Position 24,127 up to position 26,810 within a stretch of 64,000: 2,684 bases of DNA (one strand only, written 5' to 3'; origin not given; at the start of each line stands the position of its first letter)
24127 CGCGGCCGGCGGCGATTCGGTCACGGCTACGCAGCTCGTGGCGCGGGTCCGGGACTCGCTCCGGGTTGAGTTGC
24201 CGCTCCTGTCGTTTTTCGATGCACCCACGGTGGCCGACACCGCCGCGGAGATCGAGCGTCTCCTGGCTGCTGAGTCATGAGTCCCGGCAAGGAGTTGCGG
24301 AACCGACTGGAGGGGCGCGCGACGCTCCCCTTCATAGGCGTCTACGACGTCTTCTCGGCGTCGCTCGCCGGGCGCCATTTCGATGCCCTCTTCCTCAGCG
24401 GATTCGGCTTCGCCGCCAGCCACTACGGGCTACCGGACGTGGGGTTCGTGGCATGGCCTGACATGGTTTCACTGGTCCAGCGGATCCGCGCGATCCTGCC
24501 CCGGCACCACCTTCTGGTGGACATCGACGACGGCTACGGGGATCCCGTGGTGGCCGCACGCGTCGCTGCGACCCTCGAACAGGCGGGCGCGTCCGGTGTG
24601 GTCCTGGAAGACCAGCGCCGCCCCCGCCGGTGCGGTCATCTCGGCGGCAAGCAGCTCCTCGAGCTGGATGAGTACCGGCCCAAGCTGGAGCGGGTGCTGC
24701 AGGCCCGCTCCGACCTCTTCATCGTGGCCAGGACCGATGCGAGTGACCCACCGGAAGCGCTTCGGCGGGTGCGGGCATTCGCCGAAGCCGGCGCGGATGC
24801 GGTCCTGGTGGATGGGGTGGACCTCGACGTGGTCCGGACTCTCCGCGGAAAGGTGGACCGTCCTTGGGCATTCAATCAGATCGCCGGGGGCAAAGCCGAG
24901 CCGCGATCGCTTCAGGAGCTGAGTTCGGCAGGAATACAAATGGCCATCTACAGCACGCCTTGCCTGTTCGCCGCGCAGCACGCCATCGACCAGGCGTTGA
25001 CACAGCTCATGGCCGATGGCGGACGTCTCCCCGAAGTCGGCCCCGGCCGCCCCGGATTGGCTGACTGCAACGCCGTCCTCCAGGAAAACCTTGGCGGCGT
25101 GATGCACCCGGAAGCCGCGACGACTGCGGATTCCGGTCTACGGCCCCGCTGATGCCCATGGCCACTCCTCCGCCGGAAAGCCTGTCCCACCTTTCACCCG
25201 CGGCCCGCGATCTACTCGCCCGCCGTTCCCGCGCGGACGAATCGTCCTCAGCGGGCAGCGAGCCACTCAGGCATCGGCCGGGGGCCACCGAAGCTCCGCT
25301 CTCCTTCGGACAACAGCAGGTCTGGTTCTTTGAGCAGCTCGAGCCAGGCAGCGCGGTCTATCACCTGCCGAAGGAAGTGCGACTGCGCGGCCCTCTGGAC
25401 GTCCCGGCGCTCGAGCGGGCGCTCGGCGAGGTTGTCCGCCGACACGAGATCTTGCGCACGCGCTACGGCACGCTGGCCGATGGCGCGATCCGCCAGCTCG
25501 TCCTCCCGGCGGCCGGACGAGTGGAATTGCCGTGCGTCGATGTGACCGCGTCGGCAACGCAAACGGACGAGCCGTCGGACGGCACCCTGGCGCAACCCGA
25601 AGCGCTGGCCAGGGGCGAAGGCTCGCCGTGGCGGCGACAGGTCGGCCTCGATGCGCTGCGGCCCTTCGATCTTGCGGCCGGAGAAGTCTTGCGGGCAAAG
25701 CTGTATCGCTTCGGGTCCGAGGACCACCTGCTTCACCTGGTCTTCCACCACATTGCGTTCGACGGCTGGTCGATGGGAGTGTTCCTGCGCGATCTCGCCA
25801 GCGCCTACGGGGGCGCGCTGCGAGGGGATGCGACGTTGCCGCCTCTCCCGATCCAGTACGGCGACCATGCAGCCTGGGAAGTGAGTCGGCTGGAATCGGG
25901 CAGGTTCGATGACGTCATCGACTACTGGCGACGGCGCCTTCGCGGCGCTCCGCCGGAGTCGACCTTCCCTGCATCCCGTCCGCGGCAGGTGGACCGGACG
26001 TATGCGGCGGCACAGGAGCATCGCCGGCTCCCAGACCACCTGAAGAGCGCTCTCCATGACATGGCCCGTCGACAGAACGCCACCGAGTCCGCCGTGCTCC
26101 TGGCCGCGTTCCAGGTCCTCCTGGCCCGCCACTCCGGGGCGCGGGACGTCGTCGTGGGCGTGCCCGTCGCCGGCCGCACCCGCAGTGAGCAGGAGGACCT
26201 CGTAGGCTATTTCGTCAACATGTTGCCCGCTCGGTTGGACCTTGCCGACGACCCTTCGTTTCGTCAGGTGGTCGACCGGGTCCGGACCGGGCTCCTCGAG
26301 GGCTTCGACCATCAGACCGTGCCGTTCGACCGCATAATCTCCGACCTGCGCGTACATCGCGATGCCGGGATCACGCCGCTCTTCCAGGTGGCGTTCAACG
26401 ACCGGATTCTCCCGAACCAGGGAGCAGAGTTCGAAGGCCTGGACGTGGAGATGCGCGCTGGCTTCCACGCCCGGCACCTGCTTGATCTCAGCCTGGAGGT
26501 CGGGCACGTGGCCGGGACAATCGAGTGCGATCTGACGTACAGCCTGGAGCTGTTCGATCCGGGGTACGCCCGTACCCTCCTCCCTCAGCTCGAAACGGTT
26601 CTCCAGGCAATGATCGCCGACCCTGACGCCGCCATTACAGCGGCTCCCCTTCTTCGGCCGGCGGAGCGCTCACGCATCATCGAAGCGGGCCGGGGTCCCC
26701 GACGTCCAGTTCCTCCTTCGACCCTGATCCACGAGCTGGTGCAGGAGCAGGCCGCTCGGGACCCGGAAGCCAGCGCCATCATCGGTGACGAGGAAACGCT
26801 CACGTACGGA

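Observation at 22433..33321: NRPS operon primed by an oxalate-CoA-ligase-like adenylase-carrier fusion plus an ICL/PEPM-family lyase: candidate N-oxalyl (small dicarboxyl) dipeptide pathway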

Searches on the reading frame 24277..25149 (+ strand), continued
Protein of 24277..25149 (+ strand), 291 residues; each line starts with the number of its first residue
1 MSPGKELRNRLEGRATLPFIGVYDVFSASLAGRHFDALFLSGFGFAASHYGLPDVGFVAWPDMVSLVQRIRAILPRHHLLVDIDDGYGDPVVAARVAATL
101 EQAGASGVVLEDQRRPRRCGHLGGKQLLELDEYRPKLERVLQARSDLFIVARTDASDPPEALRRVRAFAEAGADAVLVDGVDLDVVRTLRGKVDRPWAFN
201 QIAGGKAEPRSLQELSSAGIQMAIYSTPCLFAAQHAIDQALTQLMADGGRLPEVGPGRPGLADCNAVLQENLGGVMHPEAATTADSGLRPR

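Call 28: search_protein_families(library=pfam, proteins=[L034:6645-7610:+, L034:7607-8056:+, L034:8067-8588:+, L034:8645-9532:-, L034:10930-11934:+, L034:11943-12674:+, L034:12775-13602:+, L034:13597-14466:-, L034:14523-15521:+, L034:4569-5711:+], max_evalue=0.001)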
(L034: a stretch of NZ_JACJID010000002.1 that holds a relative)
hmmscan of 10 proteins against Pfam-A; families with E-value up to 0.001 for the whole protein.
L034:6645-7610:+ (321 aa): 2 families
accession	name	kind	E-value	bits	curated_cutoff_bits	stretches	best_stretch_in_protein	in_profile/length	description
PF00586.29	AIRS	-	1.9e-24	86.6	24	1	39-149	1-110/112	AIR synthase related protein, N-terminal domain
PF02769.27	AIRS_C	-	0.00014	22.5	23.1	1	164-253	2-99/156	AIR synthase related protein, C-terminal domain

L034:7607-8056:+ (149 aa): 4 families
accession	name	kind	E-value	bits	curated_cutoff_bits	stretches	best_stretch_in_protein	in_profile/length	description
PF00583.31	Acetyltransf_1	-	4.2e-15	56.5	20.7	1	19-127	3-116/116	Acetyltransferase (GNAT) family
PF13508.13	Acetyltransf_7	-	1.4e-11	45.1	27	1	46-128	3-83/84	Acetyltransferase (GNAT) domain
PF13673.13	Acetyltransf_10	-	1.9e-07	31.6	23.6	1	71-130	52-110/128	Acetyltransferase (GNAT) domain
PF08445.16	FR47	-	1.5e-05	25.4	22.1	1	62-129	14-79/86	FR47-like protein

L034:8067-8588:+ (173 aa): 3 families
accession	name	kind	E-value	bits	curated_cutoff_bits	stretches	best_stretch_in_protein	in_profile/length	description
PF00132.30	Hexapep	-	5.1e-20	70.7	27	3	71-104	1-35/36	Bacterial transferase hexapeptide (six repeats)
PF25084.1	LbH_EIF2B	-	7e-09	36.1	54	1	50-127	22-99/105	EIF2B subunit epsilon LbH domain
PF14602.12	Hexapep_2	-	2.3e-07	30.8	27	1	71-103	1-32/34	Hexapeptide repeat of succinyl-transferase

L034:8645-9532:- (295 aa): 0 families

L034:10930-11934:+ (334 aa): 2 families
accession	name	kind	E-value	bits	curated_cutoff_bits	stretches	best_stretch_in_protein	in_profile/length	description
PF13593.11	SBF_like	-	1.7e-101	340.1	25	1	14-322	2-312/313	SBF-like CPA transporter family (DUF4137)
PF01758.21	SBF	-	4.3e-14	53.1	24.3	1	46-221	3-183/191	Sodium Bile acid symporter family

L034:11943-12674:+ (243 aa): 1 family
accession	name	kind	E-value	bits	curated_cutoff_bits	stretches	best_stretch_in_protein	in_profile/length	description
PF03167.25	UDG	-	3.1e-11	44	24.3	1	77-230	7-140/141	Uracil DNA glycosylase superfamily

L034:12775-13602:+ (275 aa): 2 families
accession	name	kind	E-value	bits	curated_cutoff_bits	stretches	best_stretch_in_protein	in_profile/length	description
PF00561.26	Abhydrolase_1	-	9.5e-20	71.7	25.8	1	28-258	2-241/245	alpha/beta hydrolase fold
PF12146.15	Hydrolase_4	-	7.4e-10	39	27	1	24-132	2-116/239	Serine aminopeptidase, S33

L034:13597-14466:- (289 aa): 4 families
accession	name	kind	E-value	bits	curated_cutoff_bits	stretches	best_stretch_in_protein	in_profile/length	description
PF03466.25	LysR_substrate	-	6.1e-25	88.3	28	1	87-262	3-192/209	LysR substrate binding domain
PF00126.33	HTH_1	-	1.4e-19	70.2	26.6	1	6-63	3-60/60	Bacterial regulatory helix-turn-helix protein, lysR family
PF12840.13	HTH_20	-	1e-05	25.8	27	1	13-42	15-44/51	Helix-turn-helix domain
PF01022.26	HTH_5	-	0.0008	19.7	22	0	17-41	16-40/47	Bacterial regulatory protein, arsR family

L034:14523-15521:+ (332 aa): 2 families
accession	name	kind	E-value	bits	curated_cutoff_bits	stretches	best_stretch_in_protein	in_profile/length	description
PF13593.11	SBF_like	-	1.7e-99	333.5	25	1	18-325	2-313/313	SBF-like CPA transporter family (DUF4137)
PF01758.21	SBF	-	2.7e-14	53.8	24.3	1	48-223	1-183/191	Sodium Bile acid symporter family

L034:4569-5711:+ (380 aa): 4 families
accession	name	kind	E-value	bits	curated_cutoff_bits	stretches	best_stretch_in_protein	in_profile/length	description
PF07478.18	Dala_Dala_lig_C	-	4.6e-67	225.9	24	1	165-369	1-203/204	D-ala D-ala ligase C-terminus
PF01820.27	Dala_Dala_lig_N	-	1.3e-36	126.2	34.6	1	25-148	1-121/121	D-ala D-ala ligase N-terminus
PF02222.28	ATP-grasp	-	9.4e-11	42.1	27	1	165-339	2-160/179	ATP-grasp domain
PF02786.22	CPSase_L_D2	-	3.5e-06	27.1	19.8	1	159-340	2-178/211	Carbamoyl-phosphate synthase L chain, ATP binding domain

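Call 29: search_protein_families(library=pfam, proteins=[L014:5086-6615:+, L014:6797-8173:+, L014:7963-9717:+, L014:10904-12883:-, L014:12857-14404:+, L014:14423-15358:+, L014:15439-16173:+, L014:4225-5073:-, L014:17163-18437:-], max_evalue=0.001)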
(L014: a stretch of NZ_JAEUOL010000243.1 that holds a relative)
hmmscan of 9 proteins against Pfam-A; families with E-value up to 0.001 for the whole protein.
L014:5086-6615:+ (509 aa): 5 families
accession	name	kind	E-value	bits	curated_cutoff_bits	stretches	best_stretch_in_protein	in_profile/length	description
PF05872.18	HerA_C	-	3.7e-229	761.9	22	1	8-507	4-501/502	Helicase HerA-like C-terminal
PF01935.23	DUF87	-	1.9e-08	35.1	23.2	1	14-221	11-196/220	Helicase HerA, central domain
PF13401.12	AAA_22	-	8.8e-06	26.5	27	0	26-58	6-38/130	AAA domain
PF12846.13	AAA_10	-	9.4e-06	25.3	27.5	0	258-376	238-349/362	AAA-like domain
PF04851.21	ResIII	-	0.00028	21.2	22.5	0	25-50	23-48/164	Type III restriction enzyme, res subunit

L014:6797-8173:+ (458 aa): 0 families

L014:7963-9717:+ (584 aa): 2 families
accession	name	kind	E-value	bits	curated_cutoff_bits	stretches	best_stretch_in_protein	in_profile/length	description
PF00501.34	AMP-binding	-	1.8e-53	182.1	29.9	1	111-431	36-384/384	AMP-binding enzyme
PF13193.12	AMP-binding_C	-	7.2e-06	27.3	24.5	1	482-556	2-76/76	AMP-binding enzyme C-terminal domain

L014:10904-12883:- (659 aa): 1 family
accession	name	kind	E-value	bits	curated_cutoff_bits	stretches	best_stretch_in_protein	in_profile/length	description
PF00884.28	Sulfatase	-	7.1e-57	193.4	25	1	325-613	2-300/301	Sulfatase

L014:12857-14404:+ (515 aa): 2 families
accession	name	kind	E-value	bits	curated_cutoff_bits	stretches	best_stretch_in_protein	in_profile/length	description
PF14403.11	CP_ATPgrasp_2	-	1.8e-167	557.4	32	1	115-491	1-374/374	Circularly permuted ATP-grasp type 2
PF04174.18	CP_ATPgrasp_1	-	8.6e-156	518.4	23.1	1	115-446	1-332/332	A circularly permuted ATPgrasp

L014:14423-15358:+ (311 aa): 1 family
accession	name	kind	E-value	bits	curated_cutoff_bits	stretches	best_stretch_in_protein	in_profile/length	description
PF04168.17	Alpha-E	-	3.7e-97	326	20.8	1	1-308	1-294/294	A predicted alpha-helical domain with a conserved ER motif.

L014:15439-16173:+ (244 aa): 1 family
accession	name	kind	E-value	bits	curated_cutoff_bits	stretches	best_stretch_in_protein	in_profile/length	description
PF00227.31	Proteasome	-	3.1e-07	30.7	22.4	1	4-185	7-176/189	Proteasome subunit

L014:4225-5073:- (282 aa): 2 families
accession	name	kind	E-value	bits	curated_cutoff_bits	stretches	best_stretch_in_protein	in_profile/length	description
PF01709.26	Transcrip_reg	-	1.1e-54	184.9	27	1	123-277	1-159/160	TACO1/YebC second and third domain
PF20772.2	TACO1_YebC_N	-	1.2e-32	112.7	36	1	46-117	1-73/73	TACO1/YebC protein N-terminal domain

L014:17163-18437:- (424 aa): 1 family
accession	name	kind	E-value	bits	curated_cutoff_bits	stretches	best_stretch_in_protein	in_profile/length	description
PF00275.25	EPSP_synthase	-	1e-113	380.7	22.8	1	10-413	2-417/417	EPSP synthase (3-phosphoshikimate 1-carboxyvinyltransferase)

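Call 35: search_solved_structures(query=L014:8176-9717:+, max_evalue=1e-20)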
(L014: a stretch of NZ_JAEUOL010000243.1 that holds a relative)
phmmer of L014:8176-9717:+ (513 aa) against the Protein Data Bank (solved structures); distinct sequences matched with E-value up to 1e-20: 53.
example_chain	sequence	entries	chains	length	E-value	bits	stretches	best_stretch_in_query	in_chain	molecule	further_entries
4gxq_A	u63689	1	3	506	7.6e-40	140.2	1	42-497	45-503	Malonyl CoA synthetase, Benzoate-CoA ligase Chimeric protein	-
4fuq_A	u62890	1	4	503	9.4e-40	139.9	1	42-497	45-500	Malonyl CoA synthetase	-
3r44_A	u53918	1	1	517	1.2e-39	139.6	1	43-492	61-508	fatty acyl CoA synthetase FADD13 (FATTY-ACYL-CoA SYNTHETASE)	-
4gxr_A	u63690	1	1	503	2.4e-39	138.6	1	42-497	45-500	Malonyl CoA synthetase, Benzoate-CoA ligase Chimeric protein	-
4fut_A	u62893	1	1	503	6.4e-39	137.1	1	42-497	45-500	Malonyl CoA synthetase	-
8r2q_A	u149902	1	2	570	1.1e-37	133.1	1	28-492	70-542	Probable fatty-acid-CoA ligase FadD5 (Fatty-acid-CoA synthetase) (Fatty-acid-CoA synthase)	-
5ie0_A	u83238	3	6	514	2.1e-37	132.2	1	43-491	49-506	Oxalate--CoA ligase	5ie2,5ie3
8wev_A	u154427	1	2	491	2.3e-35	125.4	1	27-492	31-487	Feruloyl-CoA Synthetase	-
8weu_A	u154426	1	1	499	2.5e-35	125.3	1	27-492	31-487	Fatty-acyl-CoA synthase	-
8aff_A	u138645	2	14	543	3.9e-35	124.7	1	135-492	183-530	Oxalate--CoA ligase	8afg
6qjz_A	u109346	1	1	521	6.4e-35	123.9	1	30-491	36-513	oxalyl CoA-synthetase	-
5buq_A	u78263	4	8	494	7.8e-33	117.1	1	44-494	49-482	2-succinylbenzoate--CoA ligase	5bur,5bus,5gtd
5x8f_A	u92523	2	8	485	2.7e-32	115.3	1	44-494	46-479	2-succinylbenzoate--CoA ligase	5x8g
3ipl_A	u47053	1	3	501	1.6e-29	106.2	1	139-490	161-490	2-succinylbenzoate--CoA ligase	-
4ir7_A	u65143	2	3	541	5.3e-29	104.4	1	38-495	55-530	Long chain fatty acid CoA ligase FadD10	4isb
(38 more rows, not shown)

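Call 38: search_protein_families(library=ncbifam, proteins=[L014:8176-9717:+, L014:6797-8173:+, L014:9968-10834:+, L034:9944-10867:+], max_evalue=0.00001)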
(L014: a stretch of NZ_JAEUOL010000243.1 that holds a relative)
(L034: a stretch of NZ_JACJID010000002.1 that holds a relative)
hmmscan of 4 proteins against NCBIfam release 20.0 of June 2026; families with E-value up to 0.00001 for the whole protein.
L014:8176-9717:+ (513 aa): 103 families (the best 25 are shown)
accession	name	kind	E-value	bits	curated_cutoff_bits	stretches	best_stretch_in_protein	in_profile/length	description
NF004837.0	PRK06187.1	subfamily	4.5e-67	226.5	476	1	29-496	37-523/531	long-chain-fatty-acid--CoA ligase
NF004511.1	PRK05852.1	equivalog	2.3e-65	221.2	650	1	40-494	41-503/505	FadD7 family fatty acid--CoA ligase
TIGR01923.1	menE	equivalog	7.5e-54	183.2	330.15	1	29-491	3-442/442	o-succinylbenzoate--CoA ligase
NF002966.0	PRK03640.1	equivalog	1.7e-53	181.9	556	1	28-493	30-478/483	o-succinylbenzoate--CoA ligase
NF005702.0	PRK07514.1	subfamily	7.6e-53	179.6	558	1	22-497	26-502/506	malonyl-CoA synthase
NF006572.0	PRK09088.1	equivalog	1.1e-52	179.3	696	1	21-496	24-488/491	acyl-CoA synthetase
NF005714.0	PRK07529.1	subfamily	7.1e-50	170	632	1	138-493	215-574/640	acyl-CoA synthetase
NF052269.1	Staph_lig_FadD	equivalog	1.2e-48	165.7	650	1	17-494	19-492/499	long-chain-fatty-acid--CoA ligase FadD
NF005676.0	PRK07470.1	equivalog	2.2e-48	165.2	774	1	24-495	44-529/544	acyl-CoA synthetase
NF052580.1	Str24CoAsynCasG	equivalog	3.5e-48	164.3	750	1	43-492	84-547/548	steroid-24-oyl-CoA synthetase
NF004114.0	PRK05605.1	equivalog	3.7e-48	164.2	766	1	138-494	218-568/575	long-chain-fatty-acid--CoA ligase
NF006182.0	PRK08316.1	subfamily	1.1e-47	162.8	663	1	24-489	35-511/523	fatty acyl-CoA synthetase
NF005307.0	PRK06839.1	equivalog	2.7e-47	161.6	748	1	45-491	48-489/496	o-succinylbenzoate--CoA ligase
NF005857.1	PRK07786.1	exception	3e-46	158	733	1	23-489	32-506/513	fatty-acid--CoA ligase FadD5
NF005801.1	PRK07656.1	equivalog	4.6e-46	157.5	657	1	34-490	35-498/500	FadD3 family acyl-CoA ligase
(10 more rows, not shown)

L014:6797-8173:+ (458 aa): 0 families

L014:9968-10834:+ (288 aa): 6 families
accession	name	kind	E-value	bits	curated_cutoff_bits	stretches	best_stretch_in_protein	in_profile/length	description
TIGR02317.1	prpB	equivalog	2e-45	155.2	354.4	1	14-262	2-252/285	methylisocitrate lyase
NF008455.0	PRK11320.1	equivalog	3.7e-42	144.6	353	1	10-261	4-258/295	methylisocitrate lyase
TIGR02319.1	CPEP_Pphonmut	equivalog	1.6e-31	109.7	420.05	1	27-257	17-252/294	carboxyvinyl-carboxyphosphonate phosphorylmutase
TIGR02320.1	PEP_mutase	equivalog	1.4e-20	73.5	319.55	1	21-259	14-260/284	phosphoenolpyruvate mutase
TIGR02321.1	Pphn_pyruv_hyd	equivalog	3.1e-17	62.6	374.4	1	17-190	7-186/290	phosphonopyruvate hydrolase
TIGR01346.1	isocit_lyase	equivalog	9e-07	27.7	275.9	1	91-168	154-236/527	isocitrate lyase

L034:9944-10867:+ (307 aa): 8 families
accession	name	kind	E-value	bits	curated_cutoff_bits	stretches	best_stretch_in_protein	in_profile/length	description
TIGR02317.1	prpB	equivalog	5.5e-39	134.1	354.4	1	24-268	3-250/285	methylisocitrate lyase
TIGR02319.1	CPEP_Pphonmut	equivalog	1.2e-35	123.2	420.05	1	37-268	19-254/294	carboxyvinyl-carboxyphosphonate phosphorylmutase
NF008455.0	PRK11320.1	equivalog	5.7e-34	117.7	353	1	22-267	7-256/295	methylisocitrate lyase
TIGR02320.1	PEP_mutase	equivalog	1.2e-16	60.5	319.55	1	26-286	1-277/284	phosphoenolpyruvate mutase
TIGR02321.1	Pphn_pyruv_hyd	equivalog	5.4e-15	55.3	374.4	1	24-288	5-275/290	phosphonopyruvate hydrolase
TIGR01346.1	isocit_lyase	equivalog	1.1e-06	27.4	275.9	1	104-175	159-235/527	isocitrate lyase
NF005074.0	PRK06498.1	equivalog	6.7e-06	25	446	1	99-175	182-264/531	isocitrate lyase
NF011645.0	PRK15063.1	equivalog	7.9e-06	25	562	0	100-177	152-234/430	isocitrate lyase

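Call 75: search_solved_structures(query=L014:6797-8173:+, max_evalue=10, show_alignments=1)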
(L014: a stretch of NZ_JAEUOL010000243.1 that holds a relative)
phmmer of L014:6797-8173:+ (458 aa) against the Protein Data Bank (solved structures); distinct sequences matched with E-value up to 10: 1.
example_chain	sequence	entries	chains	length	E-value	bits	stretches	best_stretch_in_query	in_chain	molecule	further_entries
3k2n_A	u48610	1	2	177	1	11.5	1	209-290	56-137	Sigma-54-dependent transcriptional regulator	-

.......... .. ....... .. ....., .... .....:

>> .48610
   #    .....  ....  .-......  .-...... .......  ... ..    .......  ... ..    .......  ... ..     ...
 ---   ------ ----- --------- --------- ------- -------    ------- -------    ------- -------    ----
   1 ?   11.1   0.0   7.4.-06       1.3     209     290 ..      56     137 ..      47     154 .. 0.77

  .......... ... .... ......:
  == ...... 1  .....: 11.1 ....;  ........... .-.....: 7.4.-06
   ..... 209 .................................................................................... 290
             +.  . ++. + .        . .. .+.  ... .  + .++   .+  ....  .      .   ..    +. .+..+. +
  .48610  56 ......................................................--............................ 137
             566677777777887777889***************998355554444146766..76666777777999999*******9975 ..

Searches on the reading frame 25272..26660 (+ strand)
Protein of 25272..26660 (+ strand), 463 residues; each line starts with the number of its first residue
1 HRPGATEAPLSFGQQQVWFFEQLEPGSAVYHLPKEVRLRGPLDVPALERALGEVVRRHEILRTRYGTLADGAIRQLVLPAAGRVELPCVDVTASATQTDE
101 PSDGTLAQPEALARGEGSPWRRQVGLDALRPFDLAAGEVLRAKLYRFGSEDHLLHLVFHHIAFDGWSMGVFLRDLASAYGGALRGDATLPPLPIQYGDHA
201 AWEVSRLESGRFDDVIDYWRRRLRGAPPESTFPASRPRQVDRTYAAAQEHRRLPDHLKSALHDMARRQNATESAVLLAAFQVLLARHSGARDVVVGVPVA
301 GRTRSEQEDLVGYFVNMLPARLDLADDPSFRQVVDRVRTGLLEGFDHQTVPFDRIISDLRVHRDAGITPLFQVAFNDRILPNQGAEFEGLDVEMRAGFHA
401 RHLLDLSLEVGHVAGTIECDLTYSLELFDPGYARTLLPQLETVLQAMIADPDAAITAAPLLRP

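Call 37: search_solved_structures(query=window:25272-26660:+, max_evalue=1e-10)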
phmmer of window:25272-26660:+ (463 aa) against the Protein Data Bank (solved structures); distinct sequences matched with E-value up to 1e-10: 50.
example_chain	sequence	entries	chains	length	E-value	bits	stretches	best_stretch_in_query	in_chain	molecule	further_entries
6p1j_A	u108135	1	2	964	1.1e-66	228.6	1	110-452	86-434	Txo2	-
6oyf_A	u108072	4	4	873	3e-65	223.9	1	7-453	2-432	Txo1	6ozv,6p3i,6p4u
5u89_A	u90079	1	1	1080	5.7e-63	216.4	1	131-461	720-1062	Amino acid adenylation domain protein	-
8xjz_C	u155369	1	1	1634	5.7e-47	163.7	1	3-451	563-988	Peptide synthetase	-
7kvw_A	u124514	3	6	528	1.5e-46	162.2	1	129-456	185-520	PCP-C didomain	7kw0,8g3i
8fx6_A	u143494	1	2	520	2.2e-46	161.7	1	129-452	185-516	PCP-C didomain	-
7kw2_A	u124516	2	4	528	4e-46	160.9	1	129-456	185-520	PCP-C didomain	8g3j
8fx7_A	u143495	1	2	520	5.4e-46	160.4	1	129-452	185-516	PCP-C didomain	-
8z0q_C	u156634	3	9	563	4.4e-45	157.4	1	128-455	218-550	Special condensation domain in NRPS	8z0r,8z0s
8qnf_A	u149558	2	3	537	5.2e-43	150.6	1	132-455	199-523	Condensation domain TomBC from the Tomaymycin non-ribosomal peptide synthetase | Tomaymycin non-ribosomal peptide synthetase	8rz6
2jgp_A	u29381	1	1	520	5.6e-43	150.5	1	111-376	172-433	TYROCIDINE SYNTHETASE 3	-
4znm_A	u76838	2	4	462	2e-41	145.4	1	9-359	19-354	C-domain type II peptide synthetase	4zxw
9uay_A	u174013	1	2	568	8.9e-39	136.7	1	10-452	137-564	CmnI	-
4tx2_B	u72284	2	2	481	1.7e-38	135.8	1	7-457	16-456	Non-ribosomal peptide synthetase | Peptide synthetase, module 7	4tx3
4zxh_A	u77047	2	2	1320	6.6e-36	127.2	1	117-456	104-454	ABBFA_003403 | Tyrocidine synthetase 3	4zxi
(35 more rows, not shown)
